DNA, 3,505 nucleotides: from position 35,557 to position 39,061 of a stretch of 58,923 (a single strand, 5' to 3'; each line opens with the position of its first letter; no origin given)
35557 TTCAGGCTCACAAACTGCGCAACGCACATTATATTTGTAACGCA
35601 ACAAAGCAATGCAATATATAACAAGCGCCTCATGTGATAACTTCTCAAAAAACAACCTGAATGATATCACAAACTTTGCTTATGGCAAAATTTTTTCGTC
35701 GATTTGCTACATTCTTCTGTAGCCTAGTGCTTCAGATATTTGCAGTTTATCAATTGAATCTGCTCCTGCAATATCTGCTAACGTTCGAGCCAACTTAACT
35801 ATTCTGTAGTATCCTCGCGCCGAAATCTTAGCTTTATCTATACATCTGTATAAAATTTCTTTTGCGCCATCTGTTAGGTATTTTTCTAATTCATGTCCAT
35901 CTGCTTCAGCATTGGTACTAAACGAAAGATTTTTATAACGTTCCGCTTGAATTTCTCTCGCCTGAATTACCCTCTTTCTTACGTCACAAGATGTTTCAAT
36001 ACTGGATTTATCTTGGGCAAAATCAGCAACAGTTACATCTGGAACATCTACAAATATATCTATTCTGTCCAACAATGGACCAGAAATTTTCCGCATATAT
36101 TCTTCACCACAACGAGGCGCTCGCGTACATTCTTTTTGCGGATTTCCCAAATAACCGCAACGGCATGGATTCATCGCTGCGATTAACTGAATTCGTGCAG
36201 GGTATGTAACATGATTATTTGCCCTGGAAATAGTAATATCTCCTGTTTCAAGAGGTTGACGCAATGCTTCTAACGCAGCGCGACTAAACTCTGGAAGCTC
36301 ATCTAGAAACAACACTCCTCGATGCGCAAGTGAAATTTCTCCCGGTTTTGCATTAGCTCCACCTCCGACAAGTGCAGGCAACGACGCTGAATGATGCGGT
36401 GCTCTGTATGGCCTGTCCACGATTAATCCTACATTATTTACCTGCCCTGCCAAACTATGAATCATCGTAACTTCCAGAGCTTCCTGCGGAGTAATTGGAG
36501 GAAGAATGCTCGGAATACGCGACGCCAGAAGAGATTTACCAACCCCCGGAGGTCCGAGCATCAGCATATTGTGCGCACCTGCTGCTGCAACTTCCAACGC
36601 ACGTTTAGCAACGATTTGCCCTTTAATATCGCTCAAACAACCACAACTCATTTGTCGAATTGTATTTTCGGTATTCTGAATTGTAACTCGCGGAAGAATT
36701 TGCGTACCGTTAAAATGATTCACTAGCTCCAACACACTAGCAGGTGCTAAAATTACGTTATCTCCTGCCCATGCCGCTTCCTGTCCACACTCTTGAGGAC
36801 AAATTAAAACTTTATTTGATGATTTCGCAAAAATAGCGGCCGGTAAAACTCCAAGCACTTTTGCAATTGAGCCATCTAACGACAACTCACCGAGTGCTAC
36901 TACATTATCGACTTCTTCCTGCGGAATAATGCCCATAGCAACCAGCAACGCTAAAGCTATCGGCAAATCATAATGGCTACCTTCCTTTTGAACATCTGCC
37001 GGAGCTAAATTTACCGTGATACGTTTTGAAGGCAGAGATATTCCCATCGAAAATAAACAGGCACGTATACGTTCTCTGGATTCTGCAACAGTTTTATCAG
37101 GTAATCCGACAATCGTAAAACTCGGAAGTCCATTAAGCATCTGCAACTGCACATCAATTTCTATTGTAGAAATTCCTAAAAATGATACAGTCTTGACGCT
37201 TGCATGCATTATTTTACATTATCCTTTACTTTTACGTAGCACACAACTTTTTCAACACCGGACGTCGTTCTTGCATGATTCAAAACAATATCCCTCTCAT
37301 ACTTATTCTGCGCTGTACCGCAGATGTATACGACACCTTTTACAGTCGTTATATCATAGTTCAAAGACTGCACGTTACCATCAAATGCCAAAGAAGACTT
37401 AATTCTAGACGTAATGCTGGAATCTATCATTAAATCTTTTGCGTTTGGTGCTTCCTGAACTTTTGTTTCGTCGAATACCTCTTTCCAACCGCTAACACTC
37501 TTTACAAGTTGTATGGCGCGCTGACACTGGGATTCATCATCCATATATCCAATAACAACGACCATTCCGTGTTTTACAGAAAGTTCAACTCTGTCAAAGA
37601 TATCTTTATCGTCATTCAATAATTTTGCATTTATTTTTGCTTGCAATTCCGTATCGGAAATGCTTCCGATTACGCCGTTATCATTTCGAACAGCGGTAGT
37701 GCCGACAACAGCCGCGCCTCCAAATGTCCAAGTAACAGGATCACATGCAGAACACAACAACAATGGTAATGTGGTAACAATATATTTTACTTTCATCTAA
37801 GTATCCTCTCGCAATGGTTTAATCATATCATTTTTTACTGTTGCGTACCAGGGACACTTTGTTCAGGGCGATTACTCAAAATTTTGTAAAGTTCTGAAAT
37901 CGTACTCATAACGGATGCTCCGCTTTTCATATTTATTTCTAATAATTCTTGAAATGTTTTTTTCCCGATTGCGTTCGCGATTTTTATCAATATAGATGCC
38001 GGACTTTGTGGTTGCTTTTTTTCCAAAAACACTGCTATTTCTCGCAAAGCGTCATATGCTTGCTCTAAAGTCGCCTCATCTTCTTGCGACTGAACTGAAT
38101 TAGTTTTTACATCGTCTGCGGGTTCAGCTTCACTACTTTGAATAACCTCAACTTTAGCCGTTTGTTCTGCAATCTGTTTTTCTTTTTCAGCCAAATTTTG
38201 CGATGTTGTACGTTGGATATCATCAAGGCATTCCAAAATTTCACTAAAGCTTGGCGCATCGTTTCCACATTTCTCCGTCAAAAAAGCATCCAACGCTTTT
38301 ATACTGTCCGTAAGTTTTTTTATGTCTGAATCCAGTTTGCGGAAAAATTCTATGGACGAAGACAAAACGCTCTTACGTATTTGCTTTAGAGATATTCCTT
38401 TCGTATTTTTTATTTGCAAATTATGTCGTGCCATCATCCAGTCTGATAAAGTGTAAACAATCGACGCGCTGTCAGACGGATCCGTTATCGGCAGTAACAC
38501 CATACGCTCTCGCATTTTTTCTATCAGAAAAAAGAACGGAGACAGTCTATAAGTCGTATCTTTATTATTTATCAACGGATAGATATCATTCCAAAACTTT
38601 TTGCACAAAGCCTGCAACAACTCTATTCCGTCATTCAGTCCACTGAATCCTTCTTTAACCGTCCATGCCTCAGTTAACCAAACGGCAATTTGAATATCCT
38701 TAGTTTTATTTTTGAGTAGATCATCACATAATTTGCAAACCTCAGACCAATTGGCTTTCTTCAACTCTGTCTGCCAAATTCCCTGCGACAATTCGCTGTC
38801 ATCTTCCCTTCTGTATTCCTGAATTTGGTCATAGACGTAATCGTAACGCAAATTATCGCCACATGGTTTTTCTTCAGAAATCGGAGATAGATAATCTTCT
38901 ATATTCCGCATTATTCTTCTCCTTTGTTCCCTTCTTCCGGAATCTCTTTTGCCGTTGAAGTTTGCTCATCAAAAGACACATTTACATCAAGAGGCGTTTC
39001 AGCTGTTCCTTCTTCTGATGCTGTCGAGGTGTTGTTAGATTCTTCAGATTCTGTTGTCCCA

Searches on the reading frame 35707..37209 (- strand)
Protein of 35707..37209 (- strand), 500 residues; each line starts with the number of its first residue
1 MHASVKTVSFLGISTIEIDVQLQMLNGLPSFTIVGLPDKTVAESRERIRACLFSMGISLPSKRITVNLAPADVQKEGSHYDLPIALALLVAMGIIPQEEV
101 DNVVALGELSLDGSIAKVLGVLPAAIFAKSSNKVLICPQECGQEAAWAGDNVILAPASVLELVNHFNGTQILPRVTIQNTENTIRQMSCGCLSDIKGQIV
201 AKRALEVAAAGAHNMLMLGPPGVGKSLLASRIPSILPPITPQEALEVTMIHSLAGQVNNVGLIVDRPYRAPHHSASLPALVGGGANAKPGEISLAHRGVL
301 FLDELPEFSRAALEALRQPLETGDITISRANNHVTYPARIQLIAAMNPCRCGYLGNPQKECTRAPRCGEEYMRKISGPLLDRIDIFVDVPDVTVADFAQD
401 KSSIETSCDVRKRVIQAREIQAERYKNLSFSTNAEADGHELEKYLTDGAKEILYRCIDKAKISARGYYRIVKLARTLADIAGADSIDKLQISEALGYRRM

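Call 16: search_protein_families(library=pfam, proteins=[window:35707-37209:-], max_evalue=0.001)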
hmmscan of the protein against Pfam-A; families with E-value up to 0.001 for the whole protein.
window:35707-37209:- (500 aa): 6 families
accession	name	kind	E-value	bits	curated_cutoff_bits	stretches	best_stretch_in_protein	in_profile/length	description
PF01078.27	Mg_chelatase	-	4.8e-94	314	20.3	1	192-394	2-204/207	Magnesium chelatase, subunit ChlI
PF13541.12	ChlI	-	1.2e-38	132.1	27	1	20-140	1-120/121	Subunit ChlI of Mg-chelatase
PF13335.12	Mg_chelatase_C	-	6.8e-25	87.9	26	1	405-498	2-94/94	Magnesium chelatase, subunit ChlI C-terminal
PF00493.29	MCM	-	3.1e-10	40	23.3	1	287-391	112-206/224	MCM P-loop domain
PF07728.20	AAA_5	-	5.4e-08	33.4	22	1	214-353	1-126/139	AAA domain (dynein-related subfamily)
PF00158.32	Sigma54_activat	-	5.8e-07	29.8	20.2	0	283-347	80-142/168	Sigma-54 interaction domain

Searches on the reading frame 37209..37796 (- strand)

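Call 16: search_protein_families(library=pfam, proteins=[window:37209-37796:-], max_evalue=0.001)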
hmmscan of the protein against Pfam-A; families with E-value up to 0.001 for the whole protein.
window:37209-37796:- (195 aa): 1 family
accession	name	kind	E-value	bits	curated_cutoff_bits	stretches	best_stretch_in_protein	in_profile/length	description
PF04972.22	BON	-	2.4e-25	89.1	27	2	125-191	2-68/69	BON domain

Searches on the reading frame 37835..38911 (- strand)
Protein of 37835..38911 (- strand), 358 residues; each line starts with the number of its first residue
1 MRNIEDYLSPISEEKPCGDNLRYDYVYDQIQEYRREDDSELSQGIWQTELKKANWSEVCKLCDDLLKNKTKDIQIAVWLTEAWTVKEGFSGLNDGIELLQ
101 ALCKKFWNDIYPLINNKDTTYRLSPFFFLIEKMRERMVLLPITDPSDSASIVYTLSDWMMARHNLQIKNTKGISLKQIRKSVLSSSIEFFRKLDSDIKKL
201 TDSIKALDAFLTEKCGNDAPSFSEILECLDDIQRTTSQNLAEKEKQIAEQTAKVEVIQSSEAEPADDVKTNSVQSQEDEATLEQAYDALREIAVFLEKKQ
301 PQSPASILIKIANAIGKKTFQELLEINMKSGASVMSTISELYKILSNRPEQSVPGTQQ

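Call 16: search_protein_families(library=pfam, proteins=[window:37835-38911:-], max_evalue=0.001)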
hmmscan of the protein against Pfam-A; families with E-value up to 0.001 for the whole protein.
window:37835-38911:- (358 aa): 1 family
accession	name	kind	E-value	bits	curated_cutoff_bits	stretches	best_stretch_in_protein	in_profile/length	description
PF06812.17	ImpA_N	-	2.1e-36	125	26.9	1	8-128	1-116/119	ImpA, N-terminal, type VI secretion system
